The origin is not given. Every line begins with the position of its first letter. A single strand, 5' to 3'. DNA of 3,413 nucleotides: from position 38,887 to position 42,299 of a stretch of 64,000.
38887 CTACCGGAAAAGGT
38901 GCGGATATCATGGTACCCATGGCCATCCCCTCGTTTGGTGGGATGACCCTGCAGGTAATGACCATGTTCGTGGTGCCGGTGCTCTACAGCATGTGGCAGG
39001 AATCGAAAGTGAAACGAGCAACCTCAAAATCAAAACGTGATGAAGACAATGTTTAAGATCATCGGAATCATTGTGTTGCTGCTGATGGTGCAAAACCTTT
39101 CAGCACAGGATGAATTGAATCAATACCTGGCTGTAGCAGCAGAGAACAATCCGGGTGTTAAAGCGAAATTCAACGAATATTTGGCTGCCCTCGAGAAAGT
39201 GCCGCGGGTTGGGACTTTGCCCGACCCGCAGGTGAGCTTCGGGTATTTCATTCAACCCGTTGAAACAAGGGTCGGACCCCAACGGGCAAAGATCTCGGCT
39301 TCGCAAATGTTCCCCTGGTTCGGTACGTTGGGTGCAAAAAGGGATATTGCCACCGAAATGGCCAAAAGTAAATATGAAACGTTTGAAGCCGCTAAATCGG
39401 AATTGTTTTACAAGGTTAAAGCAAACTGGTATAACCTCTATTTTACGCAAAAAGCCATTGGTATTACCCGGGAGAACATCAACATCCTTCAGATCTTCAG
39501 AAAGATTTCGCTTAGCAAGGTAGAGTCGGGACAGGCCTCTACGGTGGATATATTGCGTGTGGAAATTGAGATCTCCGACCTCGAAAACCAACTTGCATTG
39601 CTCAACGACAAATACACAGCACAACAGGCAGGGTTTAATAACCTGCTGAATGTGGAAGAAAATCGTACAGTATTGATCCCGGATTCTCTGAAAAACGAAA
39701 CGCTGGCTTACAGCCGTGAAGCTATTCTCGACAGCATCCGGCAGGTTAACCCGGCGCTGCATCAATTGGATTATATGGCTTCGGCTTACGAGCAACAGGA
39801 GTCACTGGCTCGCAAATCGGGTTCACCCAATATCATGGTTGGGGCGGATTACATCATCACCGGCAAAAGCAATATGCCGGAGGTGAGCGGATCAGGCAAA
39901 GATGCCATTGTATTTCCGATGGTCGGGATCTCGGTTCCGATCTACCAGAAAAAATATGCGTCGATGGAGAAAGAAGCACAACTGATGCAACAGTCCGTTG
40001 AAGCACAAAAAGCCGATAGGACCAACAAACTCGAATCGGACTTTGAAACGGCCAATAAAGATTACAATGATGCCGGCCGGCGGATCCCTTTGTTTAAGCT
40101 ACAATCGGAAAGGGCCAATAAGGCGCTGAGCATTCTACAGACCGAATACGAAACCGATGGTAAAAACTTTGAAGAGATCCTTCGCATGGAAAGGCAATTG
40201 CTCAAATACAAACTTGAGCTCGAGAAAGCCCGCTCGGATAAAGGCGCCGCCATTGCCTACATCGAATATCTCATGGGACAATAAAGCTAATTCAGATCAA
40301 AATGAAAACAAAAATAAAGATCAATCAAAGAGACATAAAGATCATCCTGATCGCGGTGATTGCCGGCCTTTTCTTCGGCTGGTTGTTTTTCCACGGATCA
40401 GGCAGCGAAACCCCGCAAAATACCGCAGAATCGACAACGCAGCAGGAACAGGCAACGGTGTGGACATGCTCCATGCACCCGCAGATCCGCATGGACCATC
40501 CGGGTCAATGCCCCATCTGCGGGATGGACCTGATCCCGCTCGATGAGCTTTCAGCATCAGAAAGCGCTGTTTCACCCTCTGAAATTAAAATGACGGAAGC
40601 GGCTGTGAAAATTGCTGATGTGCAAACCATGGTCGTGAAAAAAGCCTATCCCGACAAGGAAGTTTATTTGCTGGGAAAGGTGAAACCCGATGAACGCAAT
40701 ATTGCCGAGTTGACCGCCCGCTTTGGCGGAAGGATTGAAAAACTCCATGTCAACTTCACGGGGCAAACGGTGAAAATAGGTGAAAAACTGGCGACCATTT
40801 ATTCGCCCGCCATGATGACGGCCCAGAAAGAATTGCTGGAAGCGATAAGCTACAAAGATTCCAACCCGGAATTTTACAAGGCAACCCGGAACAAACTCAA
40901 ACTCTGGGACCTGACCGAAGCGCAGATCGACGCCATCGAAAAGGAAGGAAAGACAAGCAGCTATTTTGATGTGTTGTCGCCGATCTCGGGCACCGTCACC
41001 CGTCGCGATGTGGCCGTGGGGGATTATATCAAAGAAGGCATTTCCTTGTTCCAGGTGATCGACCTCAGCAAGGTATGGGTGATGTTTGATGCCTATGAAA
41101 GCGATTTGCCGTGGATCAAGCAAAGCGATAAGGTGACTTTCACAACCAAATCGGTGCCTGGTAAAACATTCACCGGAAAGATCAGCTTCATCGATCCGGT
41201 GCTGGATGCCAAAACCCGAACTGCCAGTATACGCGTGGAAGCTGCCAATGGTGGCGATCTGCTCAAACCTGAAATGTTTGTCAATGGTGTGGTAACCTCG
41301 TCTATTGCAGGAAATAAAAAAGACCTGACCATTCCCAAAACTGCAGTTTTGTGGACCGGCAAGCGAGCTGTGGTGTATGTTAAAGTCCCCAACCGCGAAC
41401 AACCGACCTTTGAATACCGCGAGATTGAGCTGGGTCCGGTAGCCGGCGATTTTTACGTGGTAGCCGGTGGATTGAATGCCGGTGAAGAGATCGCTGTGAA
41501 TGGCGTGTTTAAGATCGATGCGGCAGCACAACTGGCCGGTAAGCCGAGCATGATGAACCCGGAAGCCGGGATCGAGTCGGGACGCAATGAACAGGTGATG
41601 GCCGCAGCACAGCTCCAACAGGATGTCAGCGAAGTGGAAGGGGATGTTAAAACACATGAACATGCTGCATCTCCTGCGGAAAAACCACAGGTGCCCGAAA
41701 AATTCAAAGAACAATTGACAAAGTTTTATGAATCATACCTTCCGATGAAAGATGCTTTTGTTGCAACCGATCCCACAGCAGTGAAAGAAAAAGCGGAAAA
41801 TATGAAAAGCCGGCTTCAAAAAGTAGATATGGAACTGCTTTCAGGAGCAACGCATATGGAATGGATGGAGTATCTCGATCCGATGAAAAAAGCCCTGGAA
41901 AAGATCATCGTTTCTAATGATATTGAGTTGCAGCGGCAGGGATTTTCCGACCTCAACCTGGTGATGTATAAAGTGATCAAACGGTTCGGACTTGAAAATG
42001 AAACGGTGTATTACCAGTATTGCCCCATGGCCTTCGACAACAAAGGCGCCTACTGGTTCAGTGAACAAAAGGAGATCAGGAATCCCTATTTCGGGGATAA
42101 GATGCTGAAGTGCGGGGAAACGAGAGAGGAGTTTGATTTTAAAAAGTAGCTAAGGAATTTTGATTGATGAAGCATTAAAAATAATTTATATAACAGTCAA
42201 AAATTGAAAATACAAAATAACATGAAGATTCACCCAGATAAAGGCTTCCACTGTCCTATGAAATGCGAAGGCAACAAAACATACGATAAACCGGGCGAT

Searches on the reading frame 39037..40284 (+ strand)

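Call 26: search_protein_families(library=pfam, proteins=[window:39037-40284:+], max_evalue=0.001)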
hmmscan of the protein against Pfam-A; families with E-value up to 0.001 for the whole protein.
window:39037-40284:+ (415 aa): 1 family
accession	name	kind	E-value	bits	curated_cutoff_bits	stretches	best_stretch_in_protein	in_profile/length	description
PF02321.23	OEP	-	6.4e-35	121.1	22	2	27-205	1-187/187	Outer membrane efflux protein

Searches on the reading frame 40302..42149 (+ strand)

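Call 26: search_protein_families(library=pfam, proteins=[window:40302-42149:+], max_evalue=0.001)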
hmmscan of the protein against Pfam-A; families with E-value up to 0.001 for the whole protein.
window:40302-42149:+ (615 aa): 4 families
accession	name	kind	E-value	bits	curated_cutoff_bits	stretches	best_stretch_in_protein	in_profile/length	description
PF16576.10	HlyD_D23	-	2.4e-70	236.6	30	1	119-327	4-214/214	Barrel-sandwich domain of CusB or HlyD membrane-fusion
PF11827.13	DUF3347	-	5.6e-22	78.8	25.5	1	476-566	2-92/93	Protein of unknown function (DUF3347)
PF13437.12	HlyD_3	-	2.1e-20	73.9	22.2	1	224-323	2-105/106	HlyD family secretion protein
PF19335.5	HMBD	-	2.2e-13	50.3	23.6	1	53-79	1-27/28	Heavy metal binding domain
